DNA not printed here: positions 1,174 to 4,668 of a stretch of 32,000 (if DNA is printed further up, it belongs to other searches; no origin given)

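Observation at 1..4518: Tandem pair of integrin-alpha-like type-I membrane proteins in a bacterium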

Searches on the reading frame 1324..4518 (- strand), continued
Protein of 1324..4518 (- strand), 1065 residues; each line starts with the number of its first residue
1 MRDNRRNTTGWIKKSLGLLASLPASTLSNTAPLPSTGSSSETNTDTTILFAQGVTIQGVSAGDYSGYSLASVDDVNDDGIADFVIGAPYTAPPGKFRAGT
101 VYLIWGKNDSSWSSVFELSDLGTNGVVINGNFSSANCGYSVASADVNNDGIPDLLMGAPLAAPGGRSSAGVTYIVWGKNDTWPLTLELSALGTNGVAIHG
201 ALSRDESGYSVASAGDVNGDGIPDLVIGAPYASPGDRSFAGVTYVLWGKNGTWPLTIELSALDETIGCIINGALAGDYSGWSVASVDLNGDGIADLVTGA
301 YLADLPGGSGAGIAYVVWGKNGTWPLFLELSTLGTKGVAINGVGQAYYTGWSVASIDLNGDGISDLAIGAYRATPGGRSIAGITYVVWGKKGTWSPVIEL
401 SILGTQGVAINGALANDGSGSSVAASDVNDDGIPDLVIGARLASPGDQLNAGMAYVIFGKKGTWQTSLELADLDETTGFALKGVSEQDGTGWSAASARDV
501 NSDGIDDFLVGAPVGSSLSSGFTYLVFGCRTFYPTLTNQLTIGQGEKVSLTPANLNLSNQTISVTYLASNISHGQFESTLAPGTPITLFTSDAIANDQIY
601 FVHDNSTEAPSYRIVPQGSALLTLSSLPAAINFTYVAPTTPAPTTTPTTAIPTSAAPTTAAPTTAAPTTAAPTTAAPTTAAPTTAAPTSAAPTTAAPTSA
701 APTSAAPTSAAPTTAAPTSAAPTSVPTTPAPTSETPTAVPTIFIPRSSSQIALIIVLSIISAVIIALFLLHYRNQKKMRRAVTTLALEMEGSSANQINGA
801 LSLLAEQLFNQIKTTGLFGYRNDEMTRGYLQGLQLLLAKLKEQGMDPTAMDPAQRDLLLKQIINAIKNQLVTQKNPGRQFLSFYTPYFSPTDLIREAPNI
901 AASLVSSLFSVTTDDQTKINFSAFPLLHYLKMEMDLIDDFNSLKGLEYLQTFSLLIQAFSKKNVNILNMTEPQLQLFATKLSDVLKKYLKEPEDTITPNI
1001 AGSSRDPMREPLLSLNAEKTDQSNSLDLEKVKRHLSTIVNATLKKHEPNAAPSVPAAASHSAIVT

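Call 57: search_protein_families(library=ncbifam, proteins=[window:1324-4518:-, L004:5689-6180:+, L004:6238-9966:+, L004:2458-5313:+], max_evalue=0.001)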
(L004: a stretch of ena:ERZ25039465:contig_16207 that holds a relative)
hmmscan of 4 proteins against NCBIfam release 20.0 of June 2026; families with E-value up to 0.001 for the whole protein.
window:1324-4518:- (1065 aa): 1 family
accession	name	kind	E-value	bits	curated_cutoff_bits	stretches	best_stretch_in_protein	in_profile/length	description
NF047539.1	XAC2610_fam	domain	1.8e-14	54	35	0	72-120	3-48/89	XAC2610-related protein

L004:5689-6180:+ (163 aa): 7 families
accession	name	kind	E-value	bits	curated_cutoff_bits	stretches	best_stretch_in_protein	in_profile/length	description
NF004393.0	PRK05751.1-4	equivalog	5.5e-29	100.9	180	1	8-157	11-160/165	protein-export chaperone SecB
TIGR00809.1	secB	equivalog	6.4e-24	84.5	102.8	1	12-145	5-138/140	protein-export chaperone SecB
NF004391.0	PRK05751.1-2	equivalog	1.3e-23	83.5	223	1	13-155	21-164/171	protein-export chaperone SecB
NF004394.0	PRK05751.1-5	equivalog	1.7e-22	80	181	1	14-156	10-152/156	protein-export chaperone SecB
NF004392.0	PRK05751.1-3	equivalog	5.9e-21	74.9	143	1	12-155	13-158/160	protein-export chaperone SecB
NF004390.0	PRK05751.1-1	equivalog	6.4e-19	68.2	277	1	10-155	7-152/155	protein-export chaperone SecB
NF009590.0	PRK13031.1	equivalog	3e-10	40.6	244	1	13-152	8-147/149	preprotein translocase subunit SecB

L004:6238-9966:+ (1242 aa): 1 family
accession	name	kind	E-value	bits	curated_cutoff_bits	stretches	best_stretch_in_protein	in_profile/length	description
TIGR03777.1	RPE4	domain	9.1e-06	25.7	23.95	1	516-540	2-32/32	palindromic element RPE4 domain-containing protein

L004:2458-5313:+ (951 aa): 14 families
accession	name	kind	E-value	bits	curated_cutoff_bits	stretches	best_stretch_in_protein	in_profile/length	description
NF033483.0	PknB_PASTA_kin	equivalog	5.3e-33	114.9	450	1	654-856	13-210/563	Stk1 family PASTA domain-containing Ser/Thr kinase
NF047741.1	antiphage_MADS6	equivalog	9.1e-27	93.8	460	1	717-916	270-465/612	methylation-associated defense system protein kinase MAD6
NF052427.1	StpK7MSMEG_1200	equivalog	7.1e-18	64.4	900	1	652-851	11-210/601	serine/threonine protein kinase StpK7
TIGR03903.1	TOMM_kin_cyc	equivalog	2.7e-17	62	705.75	1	672-844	4-181/1267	TOMM system kinase/cyclase fusion protein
NF009651.0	PRK13184.1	equivalog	3.4e-13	48.5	839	1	656-847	10-226/932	serine/threonine-protein kinase PknD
NF047539.1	XAC2610_fam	domain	2.9e-12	46.9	35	0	383-411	4-31/89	XAC2610-related protein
NF038150.1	lanthi_synth_IV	equivalog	2.8e-11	42.5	650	1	662-846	203-390/851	class IV lanthionine synthetase LanL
NF033442.0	BREX_PglW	equivalog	3.5e-09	35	990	1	688-794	551-662/1391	BREX system serine/threonine kinase PglW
NF053615.1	SerThrKinAfsKStmc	equivalog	7e-08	31.6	1300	1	654-913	19-269/809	protein serine/threonine kinase AfsK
TIGR03724.2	arch_bud32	equivalog_domain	5e-07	29.4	125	1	692-801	40-140/193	KEOPS complex kinase/ATPase Bud32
NF043056.1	T4SS_LegK1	equivalog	9.8e-07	27.7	550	1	737-850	180-288/516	Dot/Icm T4SS effector kinase LegK1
NF011463.0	PRK14879.1-4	equivalog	7.3e-06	25.5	188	1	689-800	62-168/237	Kae1-associated kinase Bud32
NF011461.0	PRK14879.1-2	equivalog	0.0002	21.2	372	1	662-799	14-153/225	Kae1-associated kinase Bud32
NF007174.0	PRK09605.1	equivalog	0.00063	18.3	447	1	691-801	382-482/535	bifunctional N(6)-L-threonylcarbamoyladenine synthase/serine/threonine protein kinase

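Call 78: find_encoding_contigs(protein=P0043, flank=10000, max_places=2)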
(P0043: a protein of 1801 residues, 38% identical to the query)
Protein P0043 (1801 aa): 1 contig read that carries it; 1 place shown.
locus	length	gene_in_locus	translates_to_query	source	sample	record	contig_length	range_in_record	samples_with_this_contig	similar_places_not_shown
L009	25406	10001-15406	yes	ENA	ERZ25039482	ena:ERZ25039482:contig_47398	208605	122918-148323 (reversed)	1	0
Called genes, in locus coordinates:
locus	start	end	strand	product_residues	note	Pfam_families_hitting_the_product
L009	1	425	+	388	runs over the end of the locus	-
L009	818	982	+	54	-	-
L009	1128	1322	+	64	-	PF01839:FG-GAP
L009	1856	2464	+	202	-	PF01839:FG-GAP, PF16184:Cadherin_3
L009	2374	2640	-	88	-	-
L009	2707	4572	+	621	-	PF16184:Cadherin_3 (weak), PF05345:He_PIG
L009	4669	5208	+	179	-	PF13517:FG-GAP_3 (faint), PF01839:FG-GAP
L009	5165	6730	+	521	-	PF13517:FG-GAP_3 (faint), PF01839:FG-GAP, PF16184:Cadherin_3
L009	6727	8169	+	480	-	PF16184:Cadherin_3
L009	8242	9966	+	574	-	PF09820:AAA-ATPase_like, PF08011:PDDEXK_9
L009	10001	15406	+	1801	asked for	PF01839:FG-GAP, PF16184:Cadherin_3, PF01839:FG-GAP, PF13517:FG-GAP_3 (weak), PF01839:FG-GAP (weak), PF16184:Cadherin_3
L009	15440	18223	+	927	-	PF13517:FG-GAP_3 (faint), PF01839:FG-GAP, PF16184:Cadherin_3, PF01839:FG-GAP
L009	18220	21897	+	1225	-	PF01839:FG-GAP (weak), PF13517:FG-GAP_3 (faint), PF01839:FG-GAP (weak), PF16184:Cadherin_3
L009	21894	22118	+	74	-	-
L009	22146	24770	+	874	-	PF13517:FG-GAP_3 (faint), PF01839:FG-GAP, PF16184:Cadherin_3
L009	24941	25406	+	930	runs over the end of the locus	PF00176:SNF2-rel_dom, PF00270:DEAD (weak), PF04851:ResIII, PF00271:Helicase_C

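Call 106: search_protein_families(library=pfam, proteins=[L004:6238-9966:+], max_evalue=0.01)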
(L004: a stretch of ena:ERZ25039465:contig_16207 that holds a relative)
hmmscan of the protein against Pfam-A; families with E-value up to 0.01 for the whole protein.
L004:6238-9966:+ (1242 aa): 0 families
